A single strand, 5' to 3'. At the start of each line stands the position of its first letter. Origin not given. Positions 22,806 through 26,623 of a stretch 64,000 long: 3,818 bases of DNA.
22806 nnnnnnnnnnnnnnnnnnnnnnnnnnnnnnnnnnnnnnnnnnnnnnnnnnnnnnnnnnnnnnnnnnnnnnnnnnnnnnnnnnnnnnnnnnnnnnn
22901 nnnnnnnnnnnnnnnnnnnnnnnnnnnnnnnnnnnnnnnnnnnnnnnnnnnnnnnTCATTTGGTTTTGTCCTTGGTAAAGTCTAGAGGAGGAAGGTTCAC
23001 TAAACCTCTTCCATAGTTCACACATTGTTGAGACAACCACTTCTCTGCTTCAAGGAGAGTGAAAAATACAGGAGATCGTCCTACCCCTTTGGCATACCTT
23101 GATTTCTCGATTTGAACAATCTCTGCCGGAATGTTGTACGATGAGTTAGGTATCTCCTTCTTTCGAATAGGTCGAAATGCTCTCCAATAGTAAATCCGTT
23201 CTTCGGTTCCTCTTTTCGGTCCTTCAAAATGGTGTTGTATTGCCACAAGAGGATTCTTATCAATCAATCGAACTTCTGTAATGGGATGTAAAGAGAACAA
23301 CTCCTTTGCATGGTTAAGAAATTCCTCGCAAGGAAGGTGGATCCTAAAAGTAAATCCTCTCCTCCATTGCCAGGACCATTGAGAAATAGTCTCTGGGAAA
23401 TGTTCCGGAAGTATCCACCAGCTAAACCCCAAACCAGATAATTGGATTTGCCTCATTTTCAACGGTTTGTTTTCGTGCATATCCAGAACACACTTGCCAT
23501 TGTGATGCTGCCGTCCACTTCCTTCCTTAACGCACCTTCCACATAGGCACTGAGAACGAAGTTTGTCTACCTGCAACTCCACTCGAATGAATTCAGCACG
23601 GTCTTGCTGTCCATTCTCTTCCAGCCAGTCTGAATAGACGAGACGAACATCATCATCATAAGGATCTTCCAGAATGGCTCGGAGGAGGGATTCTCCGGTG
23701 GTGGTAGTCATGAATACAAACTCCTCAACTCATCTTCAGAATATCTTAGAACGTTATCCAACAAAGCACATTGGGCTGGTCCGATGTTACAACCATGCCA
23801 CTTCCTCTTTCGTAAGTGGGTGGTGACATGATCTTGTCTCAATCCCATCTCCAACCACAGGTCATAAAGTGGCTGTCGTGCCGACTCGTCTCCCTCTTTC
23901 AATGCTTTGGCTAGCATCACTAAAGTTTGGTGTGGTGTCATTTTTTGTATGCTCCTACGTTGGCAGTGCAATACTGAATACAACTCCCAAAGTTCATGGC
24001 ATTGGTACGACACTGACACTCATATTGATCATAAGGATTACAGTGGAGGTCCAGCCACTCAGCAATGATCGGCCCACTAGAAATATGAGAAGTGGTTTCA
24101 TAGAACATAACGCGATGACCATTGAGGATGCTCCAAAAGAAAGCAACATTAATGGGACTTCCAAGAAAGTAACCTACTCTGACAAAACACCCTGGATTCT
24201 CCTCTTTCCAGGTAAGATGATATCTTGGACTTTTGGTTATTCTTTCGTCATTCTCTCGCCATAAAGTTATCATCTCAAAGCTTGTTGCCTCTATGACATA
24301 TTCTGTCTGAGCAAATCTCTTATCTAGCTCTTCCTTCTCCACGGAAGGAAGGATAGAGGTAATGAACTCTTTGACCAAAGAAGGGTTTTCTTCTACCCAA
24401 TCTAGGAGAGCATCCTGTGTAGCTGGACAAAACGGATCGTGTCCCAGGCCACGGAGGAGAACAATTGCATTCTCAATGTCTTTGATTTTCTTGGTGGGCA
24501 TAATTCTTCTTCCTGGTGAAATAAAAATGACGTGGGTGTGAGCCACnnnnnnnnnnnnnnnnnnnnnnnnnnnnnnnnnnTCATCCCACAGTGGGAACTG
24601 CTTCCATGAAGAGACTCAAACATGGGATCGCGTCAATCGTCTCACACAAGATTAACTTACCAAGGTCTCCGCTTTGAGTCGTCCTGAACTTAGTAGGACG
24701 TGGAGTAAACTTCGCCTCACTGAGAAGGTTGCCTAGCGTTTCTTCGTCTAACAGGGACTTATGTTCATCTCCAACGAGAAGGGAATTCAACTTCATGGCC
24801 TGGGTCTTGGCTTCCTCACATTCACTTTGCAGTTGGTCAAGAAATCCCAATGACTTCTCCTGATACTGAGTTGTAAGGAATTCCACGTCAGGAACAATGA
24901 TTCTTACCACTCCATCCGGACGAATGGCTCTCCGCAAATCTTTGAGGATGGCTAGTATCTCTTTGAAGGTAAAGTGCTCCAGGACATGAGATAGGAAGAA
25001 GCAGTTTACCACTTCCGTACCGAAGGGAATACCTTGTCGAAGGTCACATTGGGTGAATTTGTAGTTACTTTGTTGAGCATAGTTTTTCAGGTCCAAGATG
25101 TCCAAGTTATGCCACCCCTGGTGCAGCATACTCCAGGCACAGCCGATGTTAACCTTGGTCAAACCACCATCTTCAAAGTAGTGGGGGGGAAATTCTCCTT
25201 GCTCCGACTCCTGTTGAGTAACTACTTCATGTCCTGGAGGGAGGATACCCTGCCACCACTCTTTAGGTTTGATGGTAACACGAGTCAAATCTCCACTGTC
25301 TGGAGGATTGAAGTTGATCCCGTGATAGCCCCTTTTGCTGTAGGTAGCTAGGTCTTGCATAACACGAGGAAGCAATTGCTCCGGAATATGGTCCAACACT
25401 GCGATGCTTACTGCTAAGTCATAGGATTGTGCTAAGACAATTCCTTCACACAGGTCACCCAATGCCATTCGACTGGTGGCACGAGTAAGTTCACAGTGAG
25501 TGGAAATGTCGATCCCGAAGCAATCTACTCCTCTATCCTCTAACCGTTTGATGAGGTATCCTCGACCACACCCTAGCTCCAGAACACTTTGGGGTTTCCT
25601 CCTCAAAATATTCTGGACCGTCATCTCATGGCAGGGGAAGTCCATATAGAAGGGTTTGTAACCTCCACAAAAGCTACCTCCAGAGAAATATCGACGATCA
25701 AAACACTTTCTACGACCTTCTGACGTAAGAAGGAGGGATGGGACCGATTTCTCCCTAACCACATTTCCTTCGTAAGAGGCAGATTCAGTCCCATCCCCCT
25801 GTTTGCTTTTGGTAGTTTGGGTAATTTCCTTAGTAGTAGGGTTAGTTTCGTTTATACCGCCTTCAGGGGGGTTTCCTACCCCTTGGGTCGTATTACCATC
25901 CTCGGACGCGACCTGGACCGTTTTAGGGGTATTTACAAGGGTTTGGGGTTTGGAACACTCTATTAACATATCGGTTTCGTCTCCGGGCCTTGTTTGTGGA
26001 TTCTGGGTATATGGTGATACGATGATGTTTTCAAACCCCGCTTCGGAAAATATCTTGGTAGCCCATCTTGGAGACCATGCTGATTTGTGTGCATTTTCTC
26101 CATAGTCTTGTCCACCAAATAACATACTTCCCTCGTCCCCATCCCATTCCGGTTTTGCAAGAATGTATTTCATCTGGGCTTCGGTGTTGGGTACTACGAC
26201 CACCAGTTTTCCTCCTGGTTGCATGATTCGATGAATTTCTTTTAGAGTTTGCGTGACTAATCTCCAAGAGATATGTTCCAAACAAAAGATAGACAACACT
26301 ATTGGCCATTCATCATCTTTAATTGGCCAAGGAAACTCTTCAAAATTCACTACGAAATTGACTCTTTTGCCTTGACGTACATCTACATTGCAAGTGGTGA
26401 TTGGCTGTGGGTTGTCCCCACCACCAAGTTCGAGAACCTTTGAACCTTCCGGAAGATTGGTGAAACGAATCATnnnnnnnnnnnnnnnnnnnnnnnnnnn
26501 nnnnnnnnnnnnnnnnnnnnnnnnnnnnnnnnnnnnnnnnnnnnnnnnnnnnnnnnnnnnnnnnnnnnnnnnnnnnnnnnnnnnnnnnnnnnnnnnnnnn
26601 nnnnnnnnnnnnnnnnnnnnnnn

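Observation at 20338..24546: Tandemly duplicated three-gene cassette (families A-B-C and A'-B'-C') with repeat-companion-like N-termini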

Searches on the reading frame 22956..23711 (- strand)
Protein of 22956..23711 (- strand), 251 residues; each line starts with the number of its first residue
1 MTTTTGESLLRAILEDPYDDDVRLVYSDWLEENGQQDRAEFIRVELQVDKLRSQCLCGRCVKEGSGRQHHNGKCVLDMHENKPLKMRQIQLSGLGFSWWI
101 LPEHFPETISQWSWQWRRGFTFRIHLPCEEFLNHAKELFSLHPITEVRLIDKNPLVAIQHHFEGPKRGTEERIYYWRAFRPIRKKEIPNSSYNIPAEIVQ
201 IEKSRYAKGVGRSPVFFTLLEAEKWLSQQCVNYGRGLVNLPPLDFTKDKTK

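Call 3: search_protein_families(library=ncbifam, proteins=[window:22956-23711:-], max_evalue=1)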
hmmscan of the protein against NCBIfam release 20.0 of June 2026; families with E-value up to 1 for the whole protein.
window:22956-23711:- (251 aa): 1 family
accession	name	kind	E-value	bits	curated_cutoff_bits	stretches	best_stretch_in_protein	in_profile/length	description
TIGR02996.1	rpt_mate_G_obs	domain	1e-18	66.8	29.05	1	7-47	3-43/45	TIGR02996 domain-containing protein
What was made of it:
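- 22956..23711 (-): C', 251 aa. It has an N-terminal TIGR02996 three-helix domain, a Cys-rich linker, and an alpha/beta domain with the WRRGF motif. It shares an ATGA overlap with A'. TIGR02996 at 66.8 bits, E 1e-18 (call 3).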

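Call 4: search_protein_families(library=pfam, proteins=[window:22956-23711:-], max_evalue=1)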
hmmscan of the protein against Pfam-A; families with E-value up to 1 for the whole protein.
window:22956-23711:- (251 aa): 0 families

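Call 24: find_homologous_proteins(query=window:22956-23711:-, max_evalue=0.001)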
Query window:22956-23711:- (251 aa): 13 proteins with E <= 0.001 among 168 candidates.
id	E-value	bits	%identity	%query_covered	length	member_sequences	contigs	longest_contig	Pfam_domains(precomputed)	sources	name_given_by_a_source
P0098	4.2e-174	595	100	100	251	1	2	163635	-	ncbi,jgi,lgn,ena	-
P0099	6.7e-23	99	31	96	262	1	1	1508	-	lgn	-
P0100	1.6e-20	91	31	94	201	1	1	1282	-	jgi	jgi:uncharacterized protein (TIGR02996 family)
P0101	5.8e-15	73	30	94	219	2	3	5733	-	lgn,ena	-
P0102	1.9e-13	68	33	61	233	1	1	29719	-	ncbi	-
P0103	1.9e-11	62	36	59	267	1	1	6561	PF13516.13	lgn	-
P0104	2.6e-11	61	39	56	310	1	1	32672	-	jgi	jgi:uncharacterized protein (TIGR02996 family)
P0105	3.7e-11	61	34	61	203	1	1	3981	-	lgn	-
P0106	9.2e-8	50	32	51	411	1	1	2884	-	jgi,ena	-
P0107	1.6e-7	49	27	91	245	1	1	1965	-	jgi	jgi:uncharacterized protein (TIGR02996 family)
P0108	3.5e-6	44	33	51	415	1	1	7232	-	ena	-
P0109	2.9e-4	38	29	51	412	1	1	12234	-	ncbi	-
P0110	6.0e-4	37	27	56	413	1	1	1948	-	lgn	-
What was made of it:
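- On TIGR02996 repeat-companion domain: Only the distant homologue P0103 carries an LRR (call 24).
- Closest known: Eukaryotic F-box adaptor proteins. Same: Cellular TIGR02996 proteins carry LRR, as in P0103 (call 24).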

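Call 25: find_encoding_contigs(protein=P0098, flank=10000, max_places=4)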
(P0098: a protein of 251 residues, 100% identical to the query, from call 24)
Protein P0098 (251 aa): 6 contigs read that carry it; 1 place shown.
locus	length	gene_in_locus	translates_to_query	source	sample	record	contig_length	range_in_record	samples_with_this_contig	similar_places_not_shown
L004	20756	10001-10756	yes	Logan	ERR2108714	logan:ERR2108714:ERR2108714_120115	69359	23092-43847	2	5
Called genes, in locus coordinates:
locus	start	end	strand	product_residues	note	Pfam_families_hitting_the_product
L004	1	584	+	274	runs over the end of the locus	-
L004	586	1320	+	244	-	PF02353:CMAS, PF01209:Ubie_methyltran, PF13489:Methyltransf_23 (weak), PF13847:Methyltransf_31, PF08241:Methyltransf_11, PF08242:Methyltransf_12, PF13649:Methyltransf_25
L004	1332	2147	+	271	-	PF01145:Band_7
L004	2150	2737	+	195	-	-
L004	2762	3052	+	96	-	-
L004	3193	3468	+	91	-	-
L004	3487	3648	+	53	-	-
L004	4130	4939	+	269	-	PF04446:Thg1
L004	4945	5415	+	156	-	-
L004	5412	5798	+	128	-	PF24875:DUF7736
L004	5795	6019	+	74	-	-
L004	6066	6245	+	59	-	-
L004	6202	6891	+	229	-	-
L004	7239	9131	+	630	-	PF13489:Methyltransf_23 (weak), PF08242:Methyltransf_12 (faint), PF13847:Methyltransf_31 (faint), PF13489:Methyltransf_23, PF08241:Methyltransf_11 (weak), PF13649:Methyltransf_25 (weak)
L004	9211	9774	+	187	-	-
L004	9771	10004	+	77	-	-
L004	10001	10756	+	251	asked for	-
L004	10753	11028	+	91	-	-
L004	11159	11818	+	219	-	-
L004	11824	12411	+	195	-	-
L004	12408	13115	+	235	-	-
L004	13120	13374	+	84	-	-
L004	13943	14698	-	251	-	-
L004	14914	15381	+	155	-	-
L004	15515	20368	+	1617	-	-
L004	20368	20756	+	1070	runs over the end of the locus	-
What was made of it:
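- Checked: Real starts, supported by ATGA stop/start overlaps and by independent gene calls on the identical public contig L004 (call 25), give A 20338-20592 (84 aa), C 21301-21888 (195 aa) and A' 23708-23941 (77 aa).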

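Call 46: search_solved_structures(query=A2, max_evalue=1)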
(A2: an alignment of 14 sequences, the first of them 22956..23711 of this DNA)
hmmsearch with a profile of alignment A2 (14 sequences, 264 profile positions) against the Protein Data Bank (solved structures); distinct sequences matched with E-value up to 1: 5.
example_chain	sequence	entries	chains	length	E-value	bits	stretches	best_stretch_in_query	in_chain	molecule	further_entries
1ew4_A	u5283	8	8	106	0.18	14.9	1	235-260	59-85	CYAY PROTEIN | Protein cyaY | Iron-sulfur cluster assembly protein CyaY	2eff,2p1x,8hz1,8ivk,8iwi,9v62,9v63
1soy_A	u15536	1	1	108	0.18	14.9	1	235-260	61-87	CyaY protein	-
9d8w_B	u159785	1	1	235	0.87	12.7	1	81-178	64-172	VP2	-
9d8x_B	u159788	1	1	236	0.88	12.6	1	81-178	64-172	VP2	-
9d9s_B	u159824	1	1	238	0.89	12.6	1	81-178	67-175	VP2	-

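Call 50: predict_structure(alignment_id=A2)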
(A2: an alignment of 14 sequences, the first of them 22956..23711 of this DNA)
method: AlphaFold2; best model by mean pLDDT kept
length: 251 residues; sequences in the alignment: 14
mean_pLDDT: 75.1   pTM: 0.75
mean pLDDT of the five models: 75.1, 73.9, 72.6, 72.3, 70.5
residues with pLDDT >= 90: 82; 70-90: 82; 50-70: 43; < 50: 44
segments of 3 or more residues with pLDDT < 50: 64-66, 179-211, 247-251
pLDDT, mean of each block of 10 residues (from residue 1): 85 95 96 94 91 77 54 78 82 69 57 87 91 92 94 76 56 67 41 39 42 74 88 94 64 30
secondary structure, 60 per line:
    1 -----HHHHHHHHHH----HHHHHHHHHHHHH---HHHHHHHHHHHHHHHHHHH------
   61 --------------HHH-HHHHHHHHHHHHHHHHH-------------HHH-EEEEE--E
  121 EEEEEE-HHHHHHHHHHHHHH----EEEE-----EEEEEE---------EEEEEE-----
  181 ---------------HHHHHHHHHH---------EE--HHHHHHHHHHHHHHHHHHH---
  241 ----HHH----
elements in order: H6-15 H20-32 H36-54 H79-95 E113-117 E120-126 H128-141 E146-149 E155-160 E170-175 H196-205 H219-237
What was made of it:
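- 22956..23711 (-): AF2 model pLDDT 75, with the N-terminal 50 residues above 90 (call 50).
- On TIGR02996 repeat-companion domain: The AF2 model shows a single alpha/beta domain after the N-terminal helices (call 50).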

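Call 61: search_protein_families(library=phrogs, proteins=[window:22956-23711:-], max_evalue=0.1)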
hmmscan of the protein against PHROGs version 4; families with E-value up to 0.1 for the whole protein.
window:22956-23711:- (251 aa): 1 family
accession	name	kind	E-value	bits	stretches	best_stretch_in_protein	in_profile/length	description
phrog_18306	-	unknown function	0.00013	22.8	1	1-73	1-72/242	-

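Call 62: search_protein_families(library=padloc, proteins=[window:22956-23711:-], max_evalue=0.1)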
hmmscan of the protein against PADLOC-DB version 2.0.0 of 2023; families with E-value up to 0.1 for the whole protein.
window:22956-23711:- (251 aa): 0 families

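Call 89: fold_search(model_id=the predicted structure, library=viral)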
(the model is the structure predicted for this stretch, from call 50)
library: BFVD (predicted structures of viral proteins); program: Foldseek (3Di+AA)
matches with E <= 10: 47; with E <= 0.001: 0
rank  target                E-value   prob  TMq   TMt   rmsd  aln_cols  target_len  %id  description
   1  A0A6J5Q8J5            1.2e+00  0.09  0.15  0.21  15.8       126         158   14  Uncharacterized protein [uncultured Caudovirales phage]
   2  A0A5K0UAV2            1.5e+00  0.06  0.14  0.06  16.3       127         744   12  Uncharacterized protein [Yasminevirus sp. GU-2018]
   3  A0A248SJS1            2.2e+00  0.04  0.10  0.16  14.1       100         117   15  (no name in the UniProt tables at hand)
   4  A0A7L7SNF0            2.3e+00  0.06  0.11  0.22   7.7        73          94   12  (no name in the UniProt tables at hand)
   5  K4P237                2.4e+00  0.03  0.14  0.11  18.0       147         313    8  Polymerase-associated protein [Drosophila melanogaster sigmavirus]
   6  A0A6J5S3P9            2.6e+00  0.11  0.19  0.34   7.7        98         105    9  Uncharacterized protein [uncultured Caudovirales phage]
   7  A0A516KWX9            2.6e+00  0.06  0.13  0.13  14.6        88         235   10  (no name in the UniProt tables at hand)
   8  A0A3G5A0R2            2.7e+00  0.08  0.15  0.13   9.0       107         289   13  Uncharacterized protein [Harvfovirus sp.]
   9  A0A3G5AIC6            3.1e+00  0.08  0.13  0.22  14.4       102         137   18  Uncharacterized protein [Sylvanvirus sp.]
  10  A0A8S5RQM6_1          4.1e+00  0.06  0.19  0.06  16.4       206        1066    9  (no name in the UniProt tables at hand)
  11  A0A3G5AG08            4.3e+00  0.02  0.14  0.09  10.4        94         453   11  mRNA 5'-phosphatase (Fragment) [Solivirus sp.]
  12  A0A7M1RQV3            4.6e+00  0.04  0.11  0.11  13.4       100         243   13  Uncharacterized protein [uncultured phage cr56_1]
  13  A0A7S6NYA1            4.9e+00  0.16  0.11  0.11   7.0        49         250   14  MBD domain-containing protein [Bathycoccus sp. RCC716 virus 2]
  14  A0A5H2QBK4            4.9e+00  0.06  0.16  0.28  11.1       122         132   16  (no name in the UniProt tables at hand)
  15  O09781                4.9e+00  0.04  0.11  0.05  12.9        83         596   10  Structural protein precursor VP8 [Rice ragged stunt virus (isolate Thailand)]
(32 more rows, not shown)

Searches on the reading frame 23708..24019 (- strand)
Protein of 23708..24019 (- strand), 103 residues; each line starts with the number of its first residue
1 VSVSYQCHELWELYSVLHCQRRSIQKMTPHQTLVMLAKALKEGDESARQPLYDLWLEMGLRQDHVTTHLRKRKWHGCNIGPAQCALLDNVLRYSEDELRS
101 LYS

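Call 3: search_protein_families(library=ncbifam, proteins=[window:23708-24019:-], max_evalue=1)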
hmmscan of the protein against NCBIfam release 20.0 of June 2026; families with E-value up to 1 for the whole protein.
window:23708-24019:- (103 aa): 0 families

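Call 4: search_protein_families(library=pfam, proteins=[window:23708-24019:-], max_evalue=1)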
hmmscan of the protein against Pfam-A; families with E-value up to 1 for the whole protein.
window:23708-24019:- (103 aa): 1 family
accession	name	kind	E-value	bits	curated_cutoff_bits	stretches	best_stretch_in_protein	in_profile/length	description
PF14615.11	Rsa3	-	0.2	11.7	27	1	26-44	25-42/46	Ribosome-assembly protein 3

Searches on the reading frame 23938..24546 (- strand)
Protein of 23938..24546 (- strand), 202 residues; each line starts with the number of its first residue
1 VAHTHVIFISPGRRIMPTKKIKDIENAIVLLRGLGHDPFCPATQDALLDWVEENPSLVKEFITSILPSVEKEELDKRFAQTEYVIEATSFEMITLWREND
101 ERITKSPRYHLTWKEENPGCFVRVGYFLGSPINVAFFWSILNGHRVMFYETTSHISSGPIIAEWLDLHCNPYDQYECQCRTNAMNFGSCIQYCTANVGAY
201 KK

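Call 3: search_protein_families(library=ncbifam, proteins=[window:23938-24546:-], max_evalue=1)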
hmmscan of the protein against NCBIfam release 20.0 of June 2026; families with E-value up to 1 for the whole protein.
window:23938-24546:- (202 aa): 1 family
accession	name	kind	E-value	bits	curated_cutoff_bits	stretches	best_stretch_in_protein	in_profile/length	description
NF002326.0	PRK01286.1-1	equivalog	0.21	10.9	390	1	22-54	91-123/379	deoxyguanosinetriphosphate triphosphohydrolase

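Call 4: search_protein_families(library=pfam, proteins=[window:23938-24546:-], max_evalue=1)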
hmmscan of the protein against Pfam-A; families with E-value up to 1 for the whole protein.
window:23938-24546:- (202 aa): 0 families

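Call 61: search_protein_families(library=phrogs, proteins=[window:23938-24501:-], max_evalue=0.1)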
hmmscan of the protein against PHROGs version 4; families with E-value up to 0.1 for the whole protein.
window:23938-24501:- (187 aa): 1 family
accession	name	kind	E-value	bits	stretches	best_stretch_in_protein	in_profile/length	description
phrog_18096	-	unknown function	2e-15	57.8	1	61-176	6-112/122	-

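Call 62: search_protein_families(library=padloc, proteins=[window:23938-24501:-], max_evalue=0.1)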
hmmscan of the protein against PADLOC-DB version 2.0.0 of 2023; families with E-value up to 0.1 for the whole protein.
window:23938-24501:- (187 aa): 0 families

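Call 81: list_cluster_members(proteins=[window:23938-24501:-, window:23708-23941:-, window:22956-23711:-, window:22684-22959:-, window:21894-22553:-, window:21301-21888:-, window:20597-21304:-, window:20338-20592:-, window:18331-18798:-, window:24581-26473:-])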
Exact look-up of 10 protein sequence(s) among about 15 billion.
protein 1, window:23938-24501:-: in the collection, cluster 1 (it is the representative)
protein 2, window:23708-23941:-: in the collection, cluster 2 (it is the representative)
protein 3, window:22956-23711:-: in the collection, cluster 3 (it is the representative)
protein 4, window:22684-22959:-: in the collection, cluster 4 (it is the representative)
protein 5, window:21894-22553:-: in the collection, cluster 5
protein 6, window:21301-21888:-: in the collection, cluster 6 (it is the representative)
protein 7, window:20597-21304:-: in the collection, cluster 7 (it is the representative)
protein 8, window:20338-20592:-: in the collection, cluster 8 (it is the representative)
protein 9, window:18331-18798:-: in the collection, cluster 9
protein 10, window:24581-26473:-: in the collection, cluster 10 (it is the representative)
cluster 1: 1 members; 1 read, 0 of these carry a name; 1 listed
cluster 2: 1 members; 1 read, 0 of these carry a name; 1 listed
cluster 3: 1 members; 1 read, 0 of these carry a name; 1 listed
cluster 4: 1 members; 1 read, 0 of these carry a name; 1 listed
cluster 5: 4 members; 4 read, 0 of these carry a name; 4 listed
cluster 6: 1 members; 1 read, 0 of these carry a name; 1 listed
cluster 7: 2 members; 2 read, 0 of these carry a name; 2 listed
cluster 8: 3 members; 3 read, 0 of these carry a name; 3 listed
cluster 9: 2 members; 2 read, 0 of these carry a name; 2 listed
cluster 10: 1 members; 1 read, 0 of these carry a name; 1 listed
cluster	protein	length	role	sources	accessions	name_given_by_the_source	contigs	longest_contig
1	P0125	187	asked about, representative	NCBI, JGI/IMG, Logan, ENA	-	-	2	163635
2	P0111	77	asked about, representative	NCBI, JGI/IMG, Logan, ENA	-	-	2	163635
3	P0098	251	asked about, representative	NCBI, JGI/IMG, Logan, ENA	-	-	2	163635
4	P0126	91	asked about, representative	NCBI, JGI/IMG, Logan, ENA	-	-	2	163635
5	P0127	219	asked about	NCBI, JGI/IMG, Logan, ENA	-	-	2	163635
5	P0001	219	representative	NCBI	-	-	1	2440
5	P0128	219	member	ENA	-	-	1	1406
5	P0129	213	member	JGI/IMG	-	-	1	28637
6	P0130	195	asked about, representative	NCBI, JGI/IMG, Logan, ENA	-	-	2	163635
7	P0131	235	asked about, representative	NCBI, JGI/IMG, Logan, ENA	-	-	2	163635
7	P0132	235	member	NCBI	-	-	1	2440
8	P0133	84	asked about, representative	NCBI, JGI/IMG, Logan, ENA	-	-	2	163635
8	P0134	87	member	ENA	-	-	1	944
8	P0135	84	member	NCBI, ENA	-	-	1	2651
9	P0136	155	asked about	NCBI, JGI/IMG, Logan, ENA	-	-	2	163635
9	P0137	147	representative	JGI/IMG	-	-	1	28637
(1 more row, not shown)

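Call 82: find_encoding_contigs(protein=P0129, flank=10000, max_places=2)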
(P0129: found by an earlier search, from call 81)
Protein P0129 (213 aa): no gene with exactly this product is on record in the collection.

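Call 83: find_encoding_contigs(protein=P0137, flank=10000, max_places=2)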
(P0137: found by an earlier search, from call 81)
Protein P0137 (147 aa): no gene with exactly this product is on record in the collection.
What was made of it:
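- Tried and rejected: Look-ups of the 28.6-kb JGI relative (P0129, P0137) failed (calls 82, 83).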

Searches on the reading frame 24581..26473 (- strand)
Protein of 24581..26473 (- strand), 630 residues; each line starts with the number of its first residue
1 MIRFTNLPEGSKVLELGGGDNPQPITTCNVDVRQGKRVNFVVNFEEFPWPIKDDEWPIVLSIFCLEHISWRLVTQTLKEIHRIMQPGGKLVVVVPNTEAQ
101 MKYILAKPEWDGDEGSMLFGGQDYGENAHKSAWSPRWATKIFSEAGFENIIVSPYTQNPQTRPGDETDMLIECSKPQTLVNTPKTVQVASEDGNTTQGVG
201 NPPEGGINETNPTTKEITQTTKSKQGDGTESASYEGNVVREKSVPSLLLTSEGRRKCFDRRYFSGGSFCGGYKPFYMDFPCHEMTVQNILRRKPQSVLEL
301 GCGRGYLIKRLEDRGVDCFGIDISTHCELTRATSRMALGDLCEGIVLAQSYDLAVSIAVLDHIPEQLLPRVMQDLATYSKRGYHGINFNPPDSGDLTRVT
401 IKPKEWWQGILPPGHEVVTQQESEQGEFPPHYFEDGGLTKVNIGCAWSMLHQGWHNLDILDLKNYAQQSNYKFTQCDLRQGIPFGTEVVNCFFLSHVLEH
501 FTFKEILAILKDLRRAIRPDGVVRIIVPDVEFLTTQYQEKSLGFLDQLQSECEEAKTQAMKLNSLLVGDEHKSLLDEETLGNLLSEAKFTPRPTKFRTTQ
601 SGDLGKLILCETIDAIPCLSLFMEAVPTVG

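Call 14: search_protein_families(library=phrogs, proteins=[window:24581-26473:-], max_evalue=0.001)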
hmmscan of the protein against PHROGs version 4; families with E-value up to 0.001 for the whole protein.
window:24581-26473:- (630 aa): 4 families
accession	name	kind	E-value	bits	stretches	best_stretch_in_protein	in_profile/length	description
phrog_6636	-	other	3.8e-13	50.3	1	6-102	29-119/177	methyltransferase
phrog_22502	-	other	1.3e-12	49.1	1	292-366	70-154/276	methyltransferase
phrog_4752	-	other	2.8e-12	47.4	1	290-373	48-144/241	tRNA methyltransferase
phrog_27380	-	other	8.7e-11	42.8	1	248-408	45-226/285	methyltransferase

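Call 15: search_protein_families(library=pfam, proteins=[window:24581-26473:-], max_evalue=0.001)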
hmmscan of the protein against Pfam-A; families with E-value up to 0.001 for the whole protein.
window:24581-26473:- (630 aa): 6 families
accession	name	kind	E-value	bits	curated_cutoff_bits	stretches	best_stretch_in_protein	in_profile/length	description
PF13489.12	Methyltransf_23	-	1.6e-27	96.6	27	3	291-382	20-111/164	Methyltransferase domain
PF08241.18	Methyltransf_11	-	2.2e-20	73.6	21.2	3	298-371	1-79/95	Methyltransferase domain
PF13649.12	Methyltransf_25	-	5.6e-20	72.3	27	1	297-381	1-95/97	Methyltransferase domain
PF08242.18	Methyltransf_12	-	1.8e-14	54.7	30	1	298-372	1-85/98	Methyltransferase domain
PF13847.12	Methyltransf_31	-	4.1e-10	40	27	0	295-365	5-89/145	Methyltransferase domain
PF07021.18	MetW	-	0.00021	21.5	21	0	293-327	13-48/193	Methionine biosynthesis protein MetW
